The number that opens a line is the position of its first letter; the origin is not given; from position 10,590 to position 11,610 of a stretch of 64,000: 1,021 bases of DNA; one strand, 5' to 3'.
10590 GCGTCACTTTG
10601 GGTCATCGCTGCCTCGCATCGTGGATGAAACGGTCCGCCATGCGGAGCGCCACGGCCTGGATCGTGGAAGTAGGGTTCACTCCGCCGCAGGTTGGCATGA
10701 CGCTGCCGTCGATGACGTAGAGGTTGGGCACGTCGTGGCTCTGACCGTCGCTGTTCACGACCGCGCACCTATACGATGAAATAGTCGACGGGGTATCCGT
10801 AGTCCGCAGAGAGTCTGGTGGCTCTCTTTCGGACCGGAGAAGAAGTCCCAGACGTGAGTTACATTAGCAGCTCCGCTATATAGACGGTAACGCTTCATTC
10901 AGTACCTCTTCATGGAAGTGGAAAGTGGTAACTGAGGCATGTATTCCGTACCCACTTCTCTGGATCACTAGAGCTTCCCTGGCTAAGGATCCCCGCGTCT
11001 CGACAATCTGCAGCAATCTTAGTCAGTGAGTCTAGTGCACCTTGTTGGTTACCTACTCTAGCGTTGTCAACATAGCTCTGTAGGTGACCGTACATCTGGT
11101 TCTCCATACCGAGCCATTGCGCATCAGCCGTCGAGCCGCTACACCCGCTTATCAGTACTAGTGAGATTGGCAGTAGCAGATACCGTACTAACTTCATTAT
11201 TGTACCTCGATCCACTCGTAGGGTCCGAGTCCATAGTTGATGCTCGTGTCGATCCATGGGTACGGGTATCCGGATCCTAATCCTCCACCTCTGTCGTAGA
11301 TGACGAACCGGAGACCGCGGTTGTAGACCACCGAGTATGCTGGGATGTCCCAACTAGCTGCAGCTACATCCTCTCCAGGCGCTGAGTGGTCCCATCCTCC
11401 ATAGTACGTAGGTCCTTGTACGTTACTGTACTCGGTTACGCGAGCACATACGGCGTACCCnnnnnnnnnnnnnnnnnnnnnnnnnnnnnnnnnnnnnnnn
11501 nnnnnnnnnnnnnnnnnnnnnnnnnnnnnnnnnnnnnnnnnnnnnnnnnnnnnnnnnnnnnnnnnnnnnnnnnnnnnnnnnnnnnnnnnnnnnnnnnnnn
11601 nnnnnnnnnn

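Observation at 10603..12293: Phage-like DNA patch replaces the core of a GMC oxidoreductase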

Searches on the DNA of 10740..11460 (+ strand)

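Call 6: search_dna_similar(query=window:10740-11460:+, collection=phages, mode=distant, max_evalue=0.001)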
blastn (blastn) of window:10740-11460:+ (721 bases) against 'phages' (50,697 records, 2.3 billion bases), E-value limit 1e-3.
No match.

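Call 7: search_dna_similar(query=window:10740-11460:+, collection=plasmids, mode=distant, max_evalue=0.001)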
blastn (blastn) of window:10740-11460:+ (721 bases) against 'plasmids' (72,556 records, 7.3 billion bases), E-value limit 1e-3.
No match.

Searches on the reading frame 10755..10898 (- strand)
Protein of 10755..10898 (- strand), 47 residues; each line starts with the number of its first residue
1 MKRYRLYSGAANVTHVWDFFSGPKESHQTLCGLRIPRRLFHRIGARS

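Call 4: search_protein_families(library=pfam, proteins=[window:10755-10898:-], max_evalue=0.1)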
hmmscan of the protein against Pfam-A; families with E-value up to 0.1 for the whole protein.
window:10755-10898:- (47 aa): 0 families

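Call 16: search_protein_families(library=pfam, proteins=[window:10767-10898:-], max_evalue=10)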
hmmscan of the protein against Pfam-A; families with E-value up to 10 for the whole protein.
seq(44 aa): 0 families

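Call 17: search_protein_families(library=phrogs, proteins=[window:10767-10898:-], max_evalue=10)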
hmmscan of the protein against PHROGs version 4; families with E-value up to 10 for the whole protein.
seq(44 aa): 1 family
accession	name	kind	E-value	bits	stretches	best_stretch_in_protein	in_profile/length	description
phrog_37799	-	unknown function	0.033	15.2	1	30-44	21-35/52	-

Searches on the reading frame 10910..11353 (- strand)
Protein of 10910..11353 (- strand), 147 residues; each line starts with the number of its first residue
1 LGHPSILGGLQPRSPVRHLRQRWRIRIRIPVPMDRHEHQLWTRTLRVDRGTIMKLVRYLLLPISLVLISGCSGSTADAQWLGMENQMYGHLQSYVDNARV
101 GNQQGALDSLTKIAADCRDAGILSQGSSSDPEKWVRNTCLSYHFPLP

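Call 4: search_protein_families(library=pfam, proteins=[window:10910-11353:-], max_evalue=0.1)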
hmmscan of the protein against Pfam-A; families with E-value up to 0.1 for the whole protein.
window:10910-11353:- (147 aa): 1 family
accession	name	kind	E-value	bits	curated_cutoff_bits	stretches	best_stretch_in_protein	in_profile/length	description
PF11804.13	DUF3325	-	0.0083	16.7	26.8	1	33-82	18-68/101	Protein of unknown function (DUF3325)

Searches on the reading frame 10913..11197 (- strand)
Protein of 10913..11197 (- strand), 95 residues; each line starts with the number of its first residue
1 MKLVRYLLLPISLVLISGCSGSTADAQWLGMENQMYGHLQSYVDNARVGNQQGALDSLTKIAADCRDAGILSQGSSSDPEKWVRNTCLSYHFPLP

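Call 16: search_protein_families(library=pfam, proteins=[window:10913-11197:-], max_evalue=10)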
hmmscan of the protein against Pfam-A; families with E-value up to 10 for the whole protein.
seq(95 aa): 0 families

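Call 17: search_protein_families(library=phrogs, proteins=[window:10913-11197:-], max_evalue=10)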
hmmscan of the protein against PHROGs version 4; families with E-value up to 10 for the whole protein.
seq(95 aa): 3 families
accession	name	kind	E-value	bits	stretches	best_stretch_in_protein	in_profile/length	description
phrog_4180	-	unknown function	0.16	12.9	1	2-23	4-25/157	-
phrog_23401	-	unknown function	0.25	12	1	31-63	24-56/194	-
phrog_17321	-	unknown function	0.39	9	1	26-83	1120-1179/1484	-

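Call 18: find_homologous_proteins(query=window:10913-11197:-, max_evalue=1)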
Query seq(95 aa) (95 aa): 1 proteins with E <= 1 among 1 candidates.
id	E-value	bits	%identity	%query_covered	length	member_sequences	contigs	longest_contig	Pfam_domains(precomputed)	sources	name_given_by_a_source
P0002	1.3e-57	210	100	100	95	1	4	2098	-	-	-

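Call 20: find_encoding_contigs(protein=P0002, flank=10000, max_places=10)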
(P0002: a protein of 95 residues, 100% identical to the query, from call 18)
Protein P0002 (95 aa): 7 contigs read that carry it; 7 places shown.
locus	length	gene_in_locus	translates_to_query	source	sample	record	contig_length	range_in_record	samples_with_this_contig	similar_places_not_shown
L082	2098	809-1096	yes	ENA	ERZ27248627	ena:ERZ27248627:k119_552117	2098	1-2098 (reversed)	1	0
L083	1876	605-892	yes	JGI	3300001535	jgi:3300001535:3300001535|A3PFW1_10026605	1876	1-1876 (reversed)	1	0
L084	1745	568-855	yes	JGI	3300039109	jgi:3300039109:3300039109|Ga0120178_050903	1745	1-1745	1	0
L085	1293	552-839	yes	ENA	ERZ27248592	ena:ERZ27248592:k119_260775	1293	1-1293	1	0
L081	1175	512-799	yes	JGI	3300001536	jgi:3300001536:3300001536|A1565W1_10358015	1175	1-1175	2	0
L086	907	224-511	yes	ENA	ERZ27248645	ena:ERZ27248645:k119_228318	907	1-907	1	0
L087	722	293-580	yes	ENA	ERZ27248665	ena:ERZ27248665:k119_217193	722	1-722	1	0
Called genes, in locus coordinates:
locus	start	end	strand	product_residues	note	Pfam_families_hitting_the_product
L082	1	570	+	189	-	?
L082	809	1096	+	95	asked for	-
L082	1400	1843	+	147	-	-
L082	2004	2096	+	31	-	?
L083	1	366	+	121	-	PF00732:GMC_oxred_N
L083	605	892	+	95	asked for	-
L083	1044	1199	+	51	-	PF05199:GMC_oxred_C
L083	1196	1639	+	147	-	-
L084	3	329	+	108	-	?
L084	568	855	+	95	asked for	-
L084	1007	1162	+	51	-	PF05199:GMC_oxred_C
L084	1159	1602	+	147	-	-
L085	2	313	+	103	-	?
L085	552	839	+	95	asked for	-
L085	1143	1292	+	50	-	?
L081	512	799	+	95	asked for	-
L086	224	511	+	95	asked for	-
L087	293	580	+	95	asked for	-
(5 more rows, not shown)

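Call 33: find_related_loci(query=window:10913-11197:-, collection=viral_contigs, flank=5000)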
Query seq(95 aa) (95 aa) in viral_contigs; peptide patterns used: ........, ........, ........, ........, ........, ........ (x = any residue, [..] = any of these).
9 stretches matched a pattern, but none encodes a relative of the query by tblastn (E <= 1e-3).

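Call 60: search_dna_similar(query=window:10913-11197:-, collection=phages, mode=protein, max_evalue=1, max_rows=10)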
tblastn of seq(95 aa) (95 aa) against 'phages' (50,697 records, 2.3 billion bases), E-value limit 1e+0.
No match.

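Call 80: predict_structure(protein=window:10913-11197:-)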
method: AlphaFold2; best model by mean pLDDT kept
length: 95 residues; sequences in the alignment: 1
mean_pLDDT: 69.5   pTM: 0.55
mean pLDDT of the five models: 69.5, 68.9, 66.5, 66.2, 61.0
residues with pLDDT >= 90: 18; 70-90: 34; 50-70: 23; < 50: 20
segments of 3 or more residues with pLDDT < 50: 1-5, 7-10, 15-21
pLDDT, mean of each block of 10 residues (from residue 1): 43 46 58 84 94 91 79 66 74 50
secondary structure, 60 per line:
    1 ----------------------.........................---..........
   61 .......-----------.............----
elements in order: H23-47 H51-67 H79-91

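Call 82: fold_search(model_id=the predicted structure, library=viral)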
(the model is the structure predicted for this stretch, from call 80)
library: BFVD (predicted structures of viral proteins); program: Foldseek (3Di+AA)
matches with E <= 10: 584; with E <= 0.001: 0
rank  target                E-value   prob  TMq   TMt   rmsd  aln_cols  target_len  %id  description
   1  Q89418                2.1e-01  0.75  0.40  0.41  10.0        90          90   19  Uncharacterized protein [Paramecium bursaria Chlorella virus 1]
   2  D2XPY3                4.5e-01  0.60  0.36  0.29  12.8        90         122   10  Gp4-like protein [Bacillus phage 250]
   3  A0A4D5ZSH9            4.7e-01  0.66  0.41  0.23   9.8        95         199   14  (no name in the UniProt tables at hand)
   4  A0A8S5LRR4            5.3e-01  0.69  0.46  0.24  16.9        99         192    8  (no name in the UniProt tables at hand)
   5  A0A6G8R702            8.1e-01  0.51  0.41  0.07  11.4        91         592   19  Uncharacterized protein [Synechococcus phage S-H34]
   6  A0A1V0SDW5            9.1e-01  0.33  0.37  0.33  10.6        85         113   14  Uncharacterized protein [Indivirus ILV1]
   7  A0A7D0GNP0            9.7e-01  0.69  0.48  0.32  13.8        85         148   13  (no name in the UniProt tables at hand)
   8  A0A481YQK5            9.7e-01  0.54  0.45  0.11  13.2        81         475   14  Proline-rich protein [Marseillevirus LCMAC101]
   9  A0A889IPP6            9.7e-01  0.47  0.42  0.33  22.8       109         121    9  (no name in the UniProt tables at hand)
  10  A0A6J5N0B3            1.0e+00  0.75  0.48  0.60   4.4        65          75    9  Uncharacterized protein [uncultured Caudovirales phage]
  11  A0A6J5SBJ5            1.1e+00  0.91  0.49  0.76   7.2        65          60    9  Uncharacterized protein [uncultured Caudovirales phage]
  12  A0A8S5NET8            1.1e+00  0.84  0.46  0.68   5.2        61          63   16  Uncharacterized protein (Fragment) [Podoviridae sp. ctFkM10]
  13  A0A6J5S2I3            1.1e+00  0.72  0.40  0.58   2.3        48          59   12  Uncharacterized protein [uncultured Caudovirales phage]
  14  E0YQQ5                1.1e+00  0.44  0.46  0.49  15.8        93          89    8  Uncharacterized protein [Mycobacterium phage CrimD]
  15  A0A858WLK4            1.2e+00  0.90  0.49  0.64   4.7        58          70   16  Uncharacterized protein [Xanthomonas phage FoX4]
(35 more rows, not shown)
